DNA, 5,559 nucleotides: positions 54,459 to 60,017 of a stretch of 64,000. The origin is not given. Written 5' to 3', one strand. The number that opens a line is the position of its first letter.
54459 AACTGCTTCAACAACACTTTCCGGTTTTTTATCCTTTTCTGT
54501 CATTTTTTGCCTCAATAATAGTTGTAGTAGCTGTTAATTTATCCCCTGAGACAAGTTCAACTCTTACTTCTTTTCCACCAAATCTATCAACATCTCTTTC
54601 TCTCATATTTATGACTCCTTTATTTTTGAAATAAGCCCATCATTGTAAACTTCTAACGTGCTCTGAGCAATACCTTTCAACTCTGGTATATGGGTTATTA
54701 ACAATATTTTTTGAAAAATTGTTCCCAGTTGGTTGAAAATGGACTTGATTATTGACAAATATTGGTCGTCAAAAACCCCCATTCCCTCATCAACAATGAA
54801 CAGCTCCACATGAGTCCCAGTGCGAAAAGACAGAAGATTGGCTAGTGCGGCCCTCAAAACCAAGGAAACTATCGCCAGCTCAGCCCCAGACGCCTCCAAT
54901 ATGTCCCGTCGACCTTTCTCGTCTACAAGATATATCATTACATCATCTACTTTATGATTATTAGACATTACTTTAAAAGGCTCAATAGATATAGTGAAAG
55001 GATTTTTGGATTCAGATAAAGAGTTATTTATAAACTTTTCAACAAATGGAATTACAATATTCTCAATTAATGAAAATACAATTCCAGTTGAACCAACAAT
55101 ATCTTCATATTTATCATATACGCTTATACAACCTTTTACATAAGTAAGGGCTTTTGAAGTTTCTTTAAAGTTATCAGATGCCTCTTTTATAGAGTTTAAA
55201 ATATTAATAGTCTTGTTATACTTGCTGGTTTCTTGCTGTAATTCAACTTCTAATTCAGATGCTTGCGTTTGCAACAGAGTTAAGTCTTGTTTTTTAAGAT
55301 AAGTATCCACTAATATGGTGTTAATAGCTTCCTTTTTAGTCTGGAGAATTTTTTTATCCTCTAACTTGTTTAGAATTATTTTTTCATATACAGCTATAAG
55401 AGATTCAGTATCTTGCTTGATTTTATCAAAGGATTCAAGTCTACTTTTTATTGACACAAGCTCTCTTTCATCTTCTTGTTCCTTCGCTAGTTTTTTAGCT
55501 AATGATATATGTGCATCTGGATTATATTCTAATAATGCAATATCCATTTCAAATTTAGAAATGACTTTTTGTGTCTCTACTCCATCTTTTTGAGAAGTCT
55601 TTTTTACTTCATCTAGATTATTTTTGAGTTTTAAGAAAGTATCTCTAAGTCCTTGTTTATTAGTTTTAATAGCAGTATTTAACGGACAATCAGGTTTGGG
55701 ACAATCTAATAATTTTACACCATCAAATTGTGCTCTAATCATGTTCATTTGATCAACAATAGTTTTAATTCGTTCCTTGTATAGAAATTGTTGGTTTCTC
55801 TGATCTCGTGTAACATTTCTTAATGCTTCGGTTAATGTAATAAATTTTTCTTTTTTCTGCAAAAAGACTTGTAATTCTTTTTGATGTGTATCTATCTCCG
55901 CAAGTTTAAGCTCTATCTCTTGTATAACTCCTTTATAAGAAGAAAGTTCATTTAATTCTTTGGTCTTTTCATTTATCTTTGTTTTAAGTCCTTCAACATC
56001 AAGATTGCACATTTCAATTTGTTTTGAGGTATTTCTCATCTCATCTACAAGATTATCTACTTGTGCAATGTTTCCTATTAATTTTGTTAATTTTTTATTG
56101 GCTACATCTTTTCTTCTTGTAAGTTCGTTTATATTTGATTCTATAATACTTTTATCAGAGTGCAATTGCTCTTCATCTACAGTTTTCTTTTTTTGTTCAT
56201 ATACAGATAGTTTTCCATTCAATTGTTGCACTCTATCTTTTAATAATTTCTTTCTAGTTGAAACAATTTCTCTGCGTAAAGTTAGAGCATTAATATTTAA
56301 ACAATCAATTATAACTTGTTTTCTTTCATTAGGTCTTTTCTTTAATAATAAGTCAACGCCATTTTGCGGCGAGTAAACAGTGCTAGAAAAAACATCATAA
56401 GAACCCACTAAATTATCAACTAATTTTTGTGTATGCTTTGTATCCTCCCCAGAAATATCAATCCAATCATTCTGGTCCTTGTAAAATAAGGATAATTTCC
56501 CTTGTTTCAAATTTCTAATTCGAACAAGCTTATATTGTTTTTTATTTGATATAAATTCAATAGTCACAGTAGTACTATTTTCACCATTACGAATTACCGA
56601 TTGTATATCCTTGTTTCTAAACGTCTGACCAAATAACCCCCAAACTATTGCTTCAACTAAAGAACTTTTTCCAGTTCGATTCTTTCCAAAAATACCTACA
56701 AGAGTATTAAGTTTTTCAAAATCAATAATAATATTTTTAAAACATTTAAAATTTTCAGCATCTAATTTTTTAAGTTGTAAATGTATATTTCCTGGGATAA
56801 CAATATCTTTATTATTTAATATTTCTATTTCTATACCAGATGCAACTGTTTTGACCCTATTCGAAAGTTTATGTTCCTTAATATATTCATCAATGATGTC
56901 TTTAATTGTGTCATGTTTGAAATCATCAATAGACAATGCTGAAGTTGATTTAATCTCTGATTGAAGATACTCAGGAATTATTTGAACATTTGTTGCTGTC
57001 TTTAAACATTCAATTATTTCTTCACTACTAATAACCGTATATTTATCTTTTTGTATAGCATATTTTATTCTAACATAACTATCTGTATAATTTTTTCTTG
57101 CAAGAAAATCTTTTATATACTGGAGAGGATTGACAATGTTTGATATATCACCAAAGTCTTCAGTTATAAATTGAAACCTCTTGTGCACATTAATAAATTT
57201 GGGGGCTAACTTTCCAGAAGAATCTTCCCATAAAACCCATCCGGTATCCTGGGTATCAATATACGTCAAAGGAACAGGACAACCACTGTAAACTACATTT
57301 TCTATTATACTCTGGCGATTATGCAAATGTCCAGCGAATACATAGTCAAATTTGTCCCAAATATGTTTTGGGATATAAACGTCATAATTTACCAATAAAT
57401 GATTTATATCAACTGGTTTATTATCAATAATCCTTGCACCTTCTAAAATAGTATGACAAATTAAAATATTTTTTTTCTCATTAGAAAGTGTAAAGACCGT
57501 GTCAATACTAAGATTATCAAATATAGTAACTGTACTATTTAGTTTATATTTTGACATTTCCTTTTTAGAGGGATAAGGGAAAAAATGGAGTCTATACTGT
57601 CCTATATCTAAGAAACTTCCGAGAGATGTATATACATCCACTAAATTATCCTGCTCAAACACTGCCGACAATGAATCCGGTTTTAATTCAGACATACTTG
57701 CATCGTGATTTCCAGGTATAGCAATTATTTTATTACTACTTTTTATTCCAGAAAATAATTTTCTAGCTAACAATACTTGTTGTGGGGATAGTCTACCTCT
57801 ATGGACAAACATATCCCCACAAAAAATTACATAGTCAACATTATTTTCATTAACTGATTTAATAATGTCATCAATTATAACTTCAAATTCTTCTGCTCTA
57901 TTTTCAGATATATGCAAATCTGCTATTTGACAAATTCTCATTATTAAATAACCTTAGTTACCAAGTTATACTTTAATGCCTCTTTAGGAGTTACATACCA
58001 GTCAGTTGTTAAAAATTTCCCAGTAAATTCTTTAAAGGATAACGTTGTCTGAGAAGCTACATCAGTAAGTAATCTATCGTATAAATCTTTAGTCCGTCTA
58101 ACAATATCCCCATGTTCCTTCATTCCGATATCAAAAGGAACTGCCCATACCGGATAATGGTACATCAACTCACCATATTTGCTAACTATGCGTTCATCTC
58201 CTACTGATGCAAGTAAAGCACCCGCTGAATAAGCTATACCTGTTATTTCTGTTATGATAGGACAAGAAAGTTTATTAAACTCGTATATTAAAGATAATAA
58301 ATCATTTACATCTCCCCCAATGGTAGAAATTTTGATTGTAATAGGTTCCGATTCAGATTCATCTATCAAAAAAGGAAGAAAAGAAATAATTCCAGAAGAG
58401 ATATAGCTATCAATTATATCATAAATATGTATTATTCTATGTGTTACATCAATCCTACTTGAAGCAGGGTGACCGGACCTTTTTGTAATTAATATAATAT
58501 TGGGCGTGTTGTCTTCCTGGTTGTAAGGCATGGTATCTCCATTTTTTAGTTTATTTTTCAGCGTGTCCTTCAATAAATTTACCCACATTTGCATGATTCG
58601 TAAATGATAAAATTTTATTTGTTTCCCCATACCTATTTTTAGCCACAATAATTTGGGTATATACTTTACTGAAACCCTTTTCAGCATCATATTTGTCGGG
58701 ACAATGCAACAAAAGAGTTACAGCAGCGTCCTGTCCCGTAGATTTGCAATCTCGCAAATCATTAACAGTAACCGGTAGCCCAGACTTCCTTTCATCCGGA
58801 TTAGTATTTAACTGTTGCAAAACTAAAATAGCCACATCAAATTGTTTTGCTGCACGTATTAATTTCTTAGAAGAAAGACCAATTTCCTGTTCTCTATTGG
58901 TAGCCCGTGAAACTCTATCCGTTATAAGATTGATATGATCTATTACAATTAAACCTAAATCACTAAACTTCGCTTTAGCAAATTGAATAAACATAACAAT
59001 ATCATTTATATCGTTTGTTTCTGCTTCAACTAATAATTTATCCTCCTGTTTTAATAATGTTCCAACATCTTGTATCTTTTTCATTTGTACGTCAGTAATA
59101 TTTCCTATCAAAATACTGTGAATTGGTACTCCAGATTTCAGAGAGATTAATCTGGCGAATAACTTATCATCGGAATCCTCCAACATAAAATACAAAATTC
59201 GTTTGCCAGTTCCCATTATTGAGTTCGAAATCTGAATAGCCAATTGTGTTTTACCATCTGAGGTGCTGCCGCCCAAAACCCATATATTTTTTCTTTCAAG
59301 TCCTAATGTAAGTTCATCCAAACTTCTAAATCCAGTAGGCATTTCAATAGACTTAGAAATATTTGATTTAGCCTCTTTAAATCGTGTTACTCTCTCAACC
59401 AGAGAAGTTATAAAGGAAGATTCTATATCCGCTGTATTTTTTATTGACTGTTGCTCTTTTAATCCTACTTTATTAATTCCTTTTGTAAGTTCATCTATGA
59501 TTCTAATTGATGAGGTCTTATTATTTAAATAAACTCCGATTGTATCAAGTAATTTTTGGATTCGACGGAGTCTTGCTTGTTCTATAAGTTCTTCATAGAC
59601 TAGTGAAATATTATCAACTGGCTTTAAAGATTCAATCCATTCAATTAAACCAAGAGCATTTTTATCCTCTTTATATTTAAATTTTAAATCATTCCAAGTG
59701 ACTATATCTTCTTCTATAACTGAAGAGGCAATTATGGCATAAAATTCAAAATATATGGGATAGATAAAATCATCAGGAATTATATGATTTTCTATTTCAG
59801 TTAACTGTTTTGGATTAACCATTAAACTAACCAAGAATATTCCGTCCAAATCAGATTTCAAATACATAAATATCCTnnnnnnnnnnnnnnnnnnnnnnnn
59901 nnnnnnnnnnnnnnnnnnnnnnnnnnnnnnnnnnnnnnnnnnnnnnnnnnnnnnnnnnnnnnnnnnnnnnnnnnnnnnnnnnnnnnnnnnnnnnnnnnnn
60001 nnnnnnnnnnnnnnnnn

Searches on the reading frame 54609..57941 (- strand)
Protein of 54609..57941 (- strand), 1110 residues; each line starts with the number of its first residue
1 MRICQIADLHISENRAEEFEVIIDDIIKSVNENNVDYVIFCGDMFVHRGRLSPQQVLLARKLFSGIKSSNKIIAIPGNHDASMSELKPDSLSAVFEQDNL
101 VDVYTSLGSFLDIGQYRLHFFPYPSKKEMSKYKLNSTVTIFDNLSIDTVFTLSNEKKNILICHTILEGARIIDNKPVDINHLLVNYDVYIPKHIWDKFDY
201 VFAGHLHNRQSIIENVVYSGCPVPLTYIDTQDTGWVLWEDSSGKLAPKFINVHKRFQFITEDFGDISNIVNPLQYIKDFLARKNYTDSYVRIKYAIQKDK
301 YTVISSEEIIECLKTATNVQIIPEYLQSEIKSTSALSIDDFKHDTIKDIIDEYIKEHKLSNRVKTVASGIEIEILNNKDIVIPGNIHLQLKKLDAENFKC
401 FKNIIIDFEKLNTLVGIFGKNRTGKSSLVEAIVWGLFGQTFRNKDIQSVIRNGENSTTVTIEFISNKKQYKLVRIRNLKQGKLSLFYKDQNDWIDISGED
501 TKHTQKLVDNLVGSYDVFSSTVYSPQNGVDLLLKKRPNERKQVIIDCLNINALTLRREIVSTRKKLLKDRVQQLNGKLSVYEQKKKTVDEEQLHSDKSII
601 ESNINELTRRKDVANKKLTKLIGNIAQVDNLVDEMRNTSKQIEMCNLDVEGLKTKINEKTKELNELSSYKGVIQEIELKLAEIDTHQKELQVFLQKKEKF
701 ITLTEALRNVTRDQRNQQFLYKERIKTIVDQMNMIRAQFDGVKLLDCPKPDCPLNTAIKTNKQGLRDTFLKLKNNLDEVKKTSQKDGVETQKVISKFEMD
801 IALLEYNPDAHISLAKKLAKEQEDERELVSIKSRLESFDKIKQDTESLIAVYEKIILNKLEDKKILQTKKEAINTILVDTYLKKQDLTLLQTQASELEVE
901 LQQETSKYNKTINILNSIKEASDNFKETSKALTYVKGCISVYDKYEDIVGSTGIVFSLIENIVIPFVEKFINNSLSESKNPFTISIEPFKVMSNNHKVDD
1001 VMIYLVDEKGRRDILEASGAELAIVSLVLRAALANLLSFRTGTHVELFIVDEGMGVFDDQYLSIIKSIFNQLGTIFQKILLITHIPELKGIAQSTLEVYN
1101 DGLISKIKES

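Call 11: search_protein_families(library=pfam, proteins=[window:54609-57941:-])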
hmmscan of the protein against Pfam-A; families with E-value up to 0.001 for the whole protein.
window:54609-57941:- (1110 aa): 5 families
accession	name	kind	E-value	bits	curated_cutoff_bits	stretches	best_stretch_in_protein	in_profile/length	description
PF00149.33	Metallophos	-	4.9e-15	56.9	21.5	1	1-208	1-190/191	Calcineurin-like phosphoesterase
PF02463.25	SMC_N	-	2.7e-12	47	40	1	390-1099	2-212/220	RecF/RecN/SMC N terminal domain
PF13476.12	AAA_23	-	3.2e-08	34.9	27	1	392-695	1-198/201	AAA domain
PF12850.12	Metallophos_2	-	2.2e-05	25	27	1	1-210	1-120/154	Calcineurin-like phosphoesterase superfamily domain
PF13514.12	AAA_27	-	0.00056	20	22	1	389-444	2-58/206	AAA domain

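Call 12: search_protein_families(library=phrogs, proteins=[window:54609-57941:-])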
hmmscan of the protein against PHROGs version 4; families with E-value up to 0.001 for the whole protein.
window:54609-57941:- (1110 aa): 9 families
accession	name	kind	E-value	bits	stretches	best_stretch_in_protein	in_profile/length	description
phrog_77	-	DNA, RNA and nucleotide metabolism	9.3e-48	164.4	1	283-1109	213-954/967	SbcC-like subunit of palindrome specific endonuclease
phrog_100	-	DNA, RNA and nucleotide metabolism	2.9e-33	116.4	1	1-377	29-378/989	SbcD-like subunit of palindrome specific endonuclease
phrog_1499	-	unknown function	1.1e-15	58.9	1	389-710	4-318/427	-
phrog_1649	-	other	1.3e-09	38.1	1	1-81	36-105/308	metallo-phosphoesterase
phrog_21388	-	DNA, RNA and nucleotide metabolism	4.3e-08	34.3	1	390-486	4-111/126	exonuclease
phrog_25363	-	unknown function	2.4e-07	31.9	1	388-456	5-73/77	-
phrog_547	-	other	1.3e-05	25.4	1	10-103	38-131/245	phosphoesterase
phrog_19212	-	unknown function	2.2e-05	24.2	1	389-477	2-82/550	-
phrog_10445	-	unknown function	0.00054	20.3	1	388-688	3-286/296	-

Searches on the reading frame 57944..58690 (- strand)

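Call 104: search_protein_families(library=phrogs, proteins=[window:57944-58690:-], max_evalue=0.00001)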
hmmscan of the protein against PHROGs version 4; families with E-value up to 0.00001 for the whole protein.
window:57944-58690:- (248 aa): 7 families
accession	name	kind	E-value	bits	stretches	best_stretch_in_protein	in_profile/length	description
phrog_94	-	head and packaging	3e-15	57.8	1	84-248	80-250/622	head maturation protease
phrog_2976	-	head and packaging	2.1e-12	48.5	1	85-247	21-181/394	head maturation protease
phrog_1684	-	head and packaging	3.3e-10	40.9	1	112-238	71-193/284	head maturation protease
phrog_53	-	head and packaging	4.3e-10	40.4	1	108-247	111-278/583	head maturation protease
phrog_1827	-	other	4e-07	30.6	1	112-237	50-172/202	ATP-dependent protease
phrog_3348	-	unknown function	6.5e-07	30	1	114-181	67-134/386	-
phrog_133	-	head and packaging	7.3e-06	25.9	1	104-248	38-179/668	head maturation protease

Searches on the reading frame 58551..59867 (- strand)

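Call 104: search_protein_families(library=phrogs, proteins=[window:58551-59867:-], max_evalue=0.00001)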
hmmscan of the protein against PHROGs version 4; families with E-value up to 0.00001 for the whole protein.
window:58551-59867:- (438 aa): 4 families
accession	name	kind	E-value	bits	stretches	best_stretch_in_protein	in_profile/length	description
phrog_19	-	DNA, RNA and nucleotide metabolism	2e-50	173.3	1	6-432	162-579/621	DnaB-like replicative helicase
phrog_239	-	DNA, RNA and nucleotide metabolism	2.3e-27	97.3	1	156-417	326-582/801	DNA primase/helicase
phrog_243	-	DNA, RNA and nucleotide metabolism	1.2e-20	74.7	1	163-416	7-246/273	DnaB-like replicative helicase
phrog_11530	-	unknown function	3.6e-15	57.3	1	275-420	4-145/184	-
